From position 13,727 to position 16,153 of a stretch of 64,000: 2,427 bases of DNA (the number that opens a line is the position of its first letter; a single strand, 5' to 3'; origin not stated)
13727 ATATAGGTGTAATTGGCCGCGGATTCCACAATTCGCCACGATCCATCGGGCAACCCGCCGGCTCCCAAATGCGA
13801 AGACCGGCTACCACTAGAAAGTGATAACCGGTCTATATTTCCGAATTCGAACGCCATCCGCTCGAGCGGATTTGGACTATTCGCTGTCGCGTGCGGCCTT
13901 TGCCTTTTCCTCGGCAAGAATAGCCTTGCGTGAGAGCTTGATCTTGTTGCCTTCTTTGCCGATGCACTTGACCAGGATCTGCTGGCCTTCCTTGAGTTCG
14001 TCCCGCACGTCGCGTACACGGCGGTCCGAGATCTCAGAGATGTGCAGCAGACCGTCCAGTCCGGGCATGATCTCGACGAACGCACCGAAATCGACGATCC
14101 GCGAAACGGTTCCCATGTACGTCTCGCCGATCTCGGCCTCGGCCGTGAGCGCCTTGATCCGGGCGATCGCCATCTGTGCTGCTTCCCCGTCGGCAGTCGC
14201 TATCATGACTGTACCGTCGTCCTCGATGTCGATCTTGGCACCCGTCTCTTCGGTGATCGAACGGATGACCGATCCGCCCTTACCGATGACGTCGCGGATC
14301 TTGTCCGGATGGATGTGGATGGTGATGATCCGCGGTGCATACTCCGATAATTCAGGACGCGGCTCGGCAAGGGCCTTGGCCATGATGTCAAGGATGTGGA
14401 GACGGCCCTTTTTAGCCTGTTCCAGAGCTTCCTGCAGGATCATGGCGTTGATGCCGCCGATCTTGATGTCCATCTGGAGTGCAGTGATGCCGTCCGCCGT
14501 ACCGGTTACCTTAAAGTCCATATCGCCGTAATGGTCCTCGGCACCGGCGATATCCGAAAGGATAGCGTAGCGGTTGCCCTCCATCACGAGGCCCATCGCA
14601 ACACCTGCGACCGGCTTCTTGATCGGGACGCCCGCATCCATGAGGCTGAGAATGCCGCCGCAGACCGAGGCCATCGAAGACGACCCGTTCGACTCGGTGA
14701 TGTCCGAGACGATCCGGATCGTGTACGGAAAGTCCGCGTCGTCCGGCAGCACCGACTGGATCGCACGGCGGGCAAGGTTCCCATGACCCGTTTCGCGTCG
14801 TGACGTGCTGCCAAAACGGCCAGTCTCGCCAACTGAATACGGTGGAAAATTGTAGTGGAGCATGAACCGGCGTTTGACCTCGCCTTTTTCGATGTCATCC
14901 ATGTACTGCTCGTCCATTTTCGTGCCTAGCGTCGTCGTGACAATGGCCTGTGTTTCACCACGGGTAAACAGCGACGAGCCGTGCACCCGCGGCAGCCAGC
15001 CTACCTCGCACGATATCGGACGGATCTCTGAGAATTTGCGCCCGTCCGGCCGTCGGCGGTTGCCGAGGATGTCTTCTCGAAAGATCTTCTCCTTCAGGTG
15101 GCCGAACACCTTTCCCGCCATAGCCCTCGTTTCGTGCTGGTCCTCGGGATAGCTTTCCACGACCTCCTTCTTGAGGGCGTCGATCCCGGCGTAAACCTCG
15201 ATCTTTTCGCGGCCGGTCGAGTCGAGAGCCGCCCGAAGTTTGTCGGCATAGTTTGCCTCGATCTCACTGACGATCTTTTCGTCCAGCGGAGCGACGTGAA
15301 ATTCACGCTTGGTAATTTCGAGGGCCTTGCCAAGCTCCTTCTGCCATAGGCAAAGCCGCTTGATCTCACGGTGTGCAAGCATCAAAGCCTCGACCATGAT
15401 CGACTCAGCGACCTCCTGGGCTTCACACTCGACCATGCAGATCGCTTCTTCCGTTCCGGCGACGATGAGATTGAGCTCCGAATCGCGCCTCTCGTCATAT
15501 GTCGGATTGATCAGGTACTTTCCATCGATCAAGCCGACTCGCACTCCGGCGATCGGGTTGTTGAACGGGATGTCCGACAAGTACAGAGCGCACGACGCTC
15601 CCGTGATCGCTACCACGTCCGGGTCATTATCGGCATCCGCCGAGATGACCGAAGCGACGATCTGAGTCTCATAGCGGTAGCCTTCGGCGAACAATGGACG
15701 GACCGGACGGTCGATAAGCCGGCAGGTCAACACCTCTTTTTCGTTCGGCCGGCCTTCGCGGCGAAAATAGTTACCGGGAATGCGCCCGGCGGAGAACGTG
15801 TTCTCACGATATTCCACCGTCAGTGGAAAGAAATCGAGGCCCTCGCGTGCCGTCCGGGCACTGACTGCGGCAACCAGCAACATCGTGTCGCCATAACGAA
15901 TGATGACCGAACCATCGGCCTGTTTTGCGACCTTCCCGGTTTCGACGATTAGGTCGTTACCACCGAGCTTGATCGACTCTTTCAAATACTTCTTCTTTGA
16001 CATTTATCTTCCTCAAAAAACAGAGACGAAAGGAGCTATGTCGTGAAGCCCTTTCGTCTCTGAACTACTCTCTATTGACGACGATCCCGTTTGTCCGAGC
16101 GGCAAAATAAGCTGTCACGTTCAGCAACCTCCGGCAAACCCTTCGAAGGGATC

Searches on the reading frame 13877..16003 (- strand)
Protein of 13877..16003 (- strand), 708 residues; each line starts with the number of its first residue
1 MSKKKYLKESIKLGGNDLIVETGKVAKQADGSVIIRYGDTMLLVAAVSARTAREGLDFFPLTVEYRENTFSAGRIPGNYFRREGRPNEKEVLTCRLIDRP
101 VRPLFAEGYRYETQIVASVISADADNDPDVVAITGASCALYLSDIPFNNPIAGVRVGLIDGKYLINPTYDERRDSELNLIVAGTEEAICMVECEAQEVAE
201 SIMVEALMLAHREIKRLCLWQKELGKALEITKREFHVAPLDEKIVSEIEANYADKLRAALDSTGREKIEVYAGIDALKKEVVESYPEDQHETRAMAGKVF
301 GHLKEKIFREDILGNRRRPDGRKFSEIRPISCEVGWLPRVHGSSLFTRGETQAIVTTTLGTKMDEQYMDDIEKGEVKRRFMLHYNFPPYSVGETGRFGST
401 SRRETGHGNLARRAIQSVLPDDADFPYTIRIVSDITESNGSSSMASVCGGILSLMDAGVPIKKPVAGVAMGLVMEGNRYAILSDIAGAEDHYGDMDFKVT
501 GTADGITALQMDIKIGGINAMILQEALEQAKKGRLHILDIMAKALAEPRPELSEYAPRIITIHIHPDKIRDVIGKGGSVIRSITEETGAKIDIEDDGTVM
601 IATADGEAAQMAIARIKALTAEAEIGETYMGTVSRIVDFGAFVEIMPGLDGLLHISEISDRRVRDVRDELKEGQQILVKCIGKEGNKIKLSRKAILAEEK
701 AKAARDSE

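Call 68: search_protein_families(library=pfam, proteins=[window:13877-16003:-], max_evalue=0.00001)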
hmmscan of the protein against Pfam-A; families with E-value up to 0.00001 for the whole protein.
window:13877-16003:- (708 aa): 5 families
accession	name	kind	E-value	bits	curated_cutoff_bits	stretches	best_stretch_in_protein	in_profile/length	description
PF01138.27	RNase_PH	-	1.4e-59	200.6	25.5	2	18-146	5-130/130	3' exoribonuclease family, domain 1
PF03725.20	RNase_PH_C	-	8.1e-22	77.4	20.8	1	149-212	1-66/67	3' exoribonuclease family, domain 2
PF00575.29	S1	-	7.3e-16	58.8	22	1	623-692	2-73/74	S1 RNA binding domain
PF00013.35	KH_1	-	1.2e-11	44.6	21.5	1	560-617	2-65/66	KH domain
PF03726.19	PNPase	-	2.9e-09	37.7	24.6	1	244-323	2-81/81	Polyribonucleotide nucleotidyltransferase, RNA binding domain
